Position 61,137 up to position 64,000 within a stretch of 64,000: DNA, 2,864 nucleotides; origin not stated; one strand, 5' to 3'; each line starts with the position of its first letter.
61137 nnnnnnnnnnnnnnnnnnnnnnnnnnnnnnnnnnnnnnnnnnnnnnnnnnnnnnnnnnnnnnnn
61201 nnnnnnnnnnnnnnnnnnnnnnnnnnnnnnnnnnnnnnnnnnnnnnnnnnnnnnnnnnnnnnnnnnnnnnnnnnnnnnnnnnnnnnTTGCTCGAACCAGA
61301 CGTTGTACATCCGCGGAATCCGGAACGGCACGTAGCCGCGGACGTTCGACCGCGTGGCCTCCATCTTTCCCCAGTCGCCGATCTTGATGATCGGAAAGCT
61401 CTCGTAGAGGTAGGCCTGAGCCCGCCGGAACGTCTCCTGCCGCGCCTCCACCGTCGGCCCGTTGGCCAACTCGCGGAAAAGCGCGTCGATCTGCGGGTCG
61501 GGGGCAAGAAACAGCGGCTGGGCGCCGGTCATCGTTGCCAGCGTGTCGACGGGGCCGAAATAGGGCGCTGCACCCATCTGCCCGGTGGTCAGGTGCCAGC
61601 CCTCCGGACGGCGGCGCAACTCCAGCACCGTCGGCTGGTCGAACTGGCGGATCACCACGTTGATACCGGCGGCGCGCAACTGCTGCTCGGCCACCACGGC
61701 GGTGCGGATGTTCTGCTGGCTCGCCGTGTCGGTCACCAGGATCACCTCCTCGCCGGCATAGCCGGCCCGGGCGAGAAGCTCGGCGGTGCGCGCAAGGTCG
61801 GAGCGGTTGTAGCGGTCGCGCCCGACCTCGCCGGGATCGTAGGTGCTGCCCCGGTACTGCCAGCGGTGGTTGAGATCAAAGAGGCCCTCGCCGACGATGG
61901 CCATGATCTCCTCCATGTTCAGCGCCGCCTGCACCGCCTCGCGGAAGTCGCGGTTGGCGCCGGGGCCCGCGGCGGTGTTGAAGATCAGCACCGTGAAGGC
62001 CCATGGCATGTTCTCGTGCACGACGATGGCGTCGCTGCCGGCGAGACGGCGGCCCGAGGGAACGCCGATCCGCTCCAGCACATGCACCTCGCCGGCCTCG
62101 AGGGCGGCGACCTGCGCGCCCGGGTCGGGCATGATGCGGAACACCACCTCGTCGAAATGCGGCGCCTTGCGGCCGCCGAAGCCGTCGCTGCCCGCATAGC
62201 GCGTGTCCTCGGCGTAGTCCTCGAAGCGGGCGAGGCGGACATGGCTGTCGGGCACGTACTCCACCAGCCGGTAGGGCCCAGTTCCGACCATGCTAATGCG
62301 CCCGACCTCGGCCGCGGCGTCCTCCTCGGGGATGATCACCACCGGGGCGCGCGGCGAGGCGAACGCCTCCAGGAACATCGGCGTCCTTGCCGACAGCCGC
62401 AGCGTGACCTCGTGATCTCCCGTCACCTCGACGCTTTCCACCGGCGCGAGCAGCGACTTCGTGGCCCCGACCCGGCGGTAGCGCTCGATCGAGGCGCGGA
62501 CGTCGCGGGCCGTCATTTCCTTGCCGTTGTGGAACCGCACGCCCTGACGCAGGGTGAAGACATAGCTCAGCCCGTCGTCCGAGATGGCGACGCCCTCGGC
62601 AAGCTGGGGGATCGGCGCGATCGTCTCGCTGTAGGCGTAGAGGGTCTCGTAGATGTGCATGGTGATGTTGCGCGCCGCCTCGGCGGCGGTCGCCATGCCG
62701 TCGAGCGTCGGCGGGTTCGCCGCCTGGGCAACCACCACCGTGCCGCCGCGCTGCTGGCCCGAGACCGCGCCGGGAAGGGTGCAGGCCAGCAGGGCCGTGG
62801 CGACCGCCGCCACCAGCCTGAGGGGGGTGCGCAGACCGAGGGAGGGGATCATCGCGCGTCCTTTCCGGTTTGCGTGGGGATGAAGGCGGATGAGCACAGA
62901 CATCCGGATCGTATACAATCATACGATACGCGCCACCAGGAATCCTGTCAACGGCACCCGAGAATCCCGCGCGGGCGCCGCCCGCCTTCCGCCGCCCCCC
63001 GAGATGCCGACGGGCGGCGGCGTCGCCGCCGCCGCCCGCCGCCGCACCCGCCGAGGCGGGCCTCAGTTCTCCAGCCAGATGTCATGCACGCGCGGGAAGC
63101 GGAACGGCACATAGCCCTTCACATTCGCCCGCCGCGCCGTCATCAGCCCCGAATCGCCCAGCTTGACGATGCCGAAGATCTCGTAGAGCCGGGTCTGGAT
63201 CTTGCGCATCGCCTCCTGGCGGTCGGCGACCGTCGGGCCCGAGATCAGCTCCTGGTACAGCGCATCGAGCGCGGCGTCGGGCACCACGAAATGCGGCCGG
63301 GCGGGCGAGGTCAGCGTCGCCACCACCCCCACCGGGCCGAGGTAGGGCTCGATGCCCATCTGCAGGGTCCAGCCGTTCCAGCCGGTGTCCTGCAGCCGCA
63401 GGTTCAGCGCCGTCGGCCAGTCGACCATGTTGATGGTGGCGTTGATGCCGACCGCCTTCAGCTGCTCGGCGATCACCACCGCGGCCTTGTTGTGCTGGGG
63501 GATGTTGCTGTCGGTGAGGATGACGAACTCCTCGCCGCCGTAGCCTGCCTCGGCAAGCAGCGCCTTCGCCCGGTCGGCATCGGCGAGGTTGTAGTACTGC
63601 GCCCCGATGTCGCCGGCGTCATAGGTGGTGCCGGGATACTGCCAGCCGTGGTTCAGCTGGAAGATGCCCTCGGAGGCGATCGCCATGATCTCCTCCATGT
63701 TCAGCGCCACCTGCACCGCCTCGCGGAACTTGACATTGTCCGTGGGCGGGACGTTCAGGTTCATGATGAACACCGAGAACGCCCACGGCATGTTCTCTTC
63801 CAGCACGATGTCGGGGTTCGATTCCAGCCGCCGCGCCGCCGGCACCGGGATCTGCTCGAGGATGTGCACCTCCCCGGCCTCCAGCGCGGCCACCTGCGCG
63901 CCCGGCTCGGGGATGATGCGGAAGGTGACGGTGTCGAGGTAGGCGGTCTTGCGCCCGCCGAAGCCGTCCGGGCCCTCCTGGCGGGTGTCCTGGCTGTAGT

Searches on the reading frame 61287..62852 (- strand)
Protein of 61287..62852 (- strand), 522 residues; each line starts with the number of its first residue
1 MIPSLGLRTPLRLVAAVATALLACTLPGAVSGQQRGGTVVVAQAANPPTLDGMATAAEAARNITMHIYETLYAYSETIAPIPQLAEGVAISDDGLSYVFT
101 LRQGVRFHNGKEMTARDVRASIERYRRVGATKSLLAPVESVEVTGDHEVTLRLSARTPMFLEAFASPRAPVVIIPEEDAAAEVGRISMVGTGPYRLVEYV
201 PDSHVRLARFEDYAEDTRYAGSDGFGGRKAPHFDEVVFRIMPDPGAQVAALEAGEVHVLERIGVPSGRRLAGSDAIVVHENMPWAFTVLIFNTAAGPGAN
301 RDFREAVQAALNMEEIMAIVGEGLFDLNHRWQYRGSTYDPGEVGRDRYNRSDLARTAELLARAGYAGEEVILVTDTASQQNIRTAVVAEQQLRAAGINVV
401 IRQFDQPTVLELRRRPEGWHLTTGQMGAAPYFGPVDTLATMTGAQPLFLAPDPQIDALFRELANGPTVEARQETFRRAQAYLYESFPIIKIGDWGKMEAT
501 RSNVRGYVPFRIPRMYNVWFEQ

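Call 4: search_protein_families(library=pfam, proteins=[window:61287-62852:-], max_evalue=1)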
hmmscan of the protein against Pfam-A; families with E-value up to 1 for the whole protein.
window:61287-62852:- (522 aa): 1 family
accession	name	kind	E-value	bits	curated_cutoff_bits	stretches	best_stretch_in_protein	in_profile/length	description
PF00496.27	SBP_bac_5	-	4.4e-67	227.2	32.4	1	80-441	2-360/368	Bacterial extracellular solute-binding proteins, family 5 Middle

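Call 8: search_protein_families(library=ncbifam, proteins=[window:61287-62852:-], max_evalue=0.01)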
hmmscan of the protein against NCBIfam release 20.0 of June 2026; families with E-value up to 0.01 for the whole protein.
window:61287-62852:- (522 aa): 12 families
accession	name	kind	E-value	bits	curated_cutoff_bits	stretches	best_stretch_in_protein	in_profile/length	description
NF045468.1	Opp5A_nikA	equivalog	2.2e-27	95.7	600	1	62-371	39-324/488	nickel ABC transporter substrate-binding protein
TIGR02294.1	nickel_nikA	equivalog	2.1e-25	89.2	393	1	66-365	34-327/501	nickel ABC transporter substrate-binding protein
NF011942.0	PRK15413.1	equivalog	2.2e-20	72.9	594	1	36-403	27-382/512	glutathione ABC transporter substrate-binding protein GsiB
NF047575.1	opine_bind_CntA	exception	5.6e-17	61.5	800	1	67-258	65-247/535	staphylopine-dependent metal ABC transporter substrate-binding lipoprotein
NF045467.1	Opp4A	equivalog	4.5e-16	58.2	650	1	32-290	30-294/556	oligopeptide ABC transporter substrate-binding protein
NF011689.0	PRK15109.1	equivalog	7.3e-15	54.6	560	1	66-508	64-524/547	ABC transporter substrate-binding protein SapA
TIGR04028.1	SBP_KPN_01854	hypoth_equivalog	3.1e-14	52.4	468.5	1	71-519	35-507/509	TIGR04028 family ABC transporter substrate-binding protein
NF043070.1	DppA_dipep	equivalog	1.3e-13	50.4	1005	1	38-323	30-329/535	dipeptide ABC transporter periplasmic-binding protein DppA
NF010149.0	PRK13626.1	equivalog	2.3e-08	33.2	476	1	95-213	178-289/552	HTH-type transcriptional regulator SgrR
NF007287.0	PRK09755.1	equivalog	1.6e-05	23.9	1098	1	13-120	9-116/535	ABC transporter substrate-binding protein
NF011684.0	PRK15104.1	equivalog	0.0008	18.2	947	1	17-125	20-126/543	oligopeptide ABC transporter substrate-binding protein OppA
NF052513.1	TransRegCarH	equivalog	0.0046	16.3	400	0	297-407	97-203/274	HTH-type transcriptional repressor CarH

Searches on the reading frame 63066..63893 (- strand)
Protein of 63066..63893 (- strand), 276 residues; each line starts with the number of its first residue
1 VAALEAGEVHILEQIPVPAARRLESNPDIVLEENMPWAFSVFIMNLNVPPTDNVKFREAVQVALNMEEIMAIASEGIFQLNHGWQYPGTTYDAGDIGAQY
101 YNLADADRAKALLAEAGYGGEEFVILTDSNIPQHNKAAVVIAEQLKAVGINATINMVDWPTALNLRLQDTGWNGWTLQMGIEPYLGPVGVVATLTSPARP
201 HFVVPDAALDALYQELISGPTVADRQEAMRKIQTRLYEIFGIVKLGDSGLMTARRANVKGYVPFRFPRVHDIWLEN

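Call 4: search_protein_families(library=pfam, proteins=[window:63066-63893:-], max_evalue=1)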
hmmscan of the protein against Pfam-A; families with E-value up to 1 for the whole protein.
window:63066-63893:- (276 aa): 2 families
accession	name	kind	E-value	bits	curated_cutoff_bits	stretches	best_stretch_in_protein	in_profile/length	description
PF00496.27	SBP_bac_5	-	4.9e-31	108.6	32.4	1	1-182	163-349/368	Bacterial extracellular solute-binding proteins, family 5 Middle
PF05656.20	DUF805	-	0.22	12.4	25.7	1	165-195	68-99/111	Protein of unknown function (DUF805)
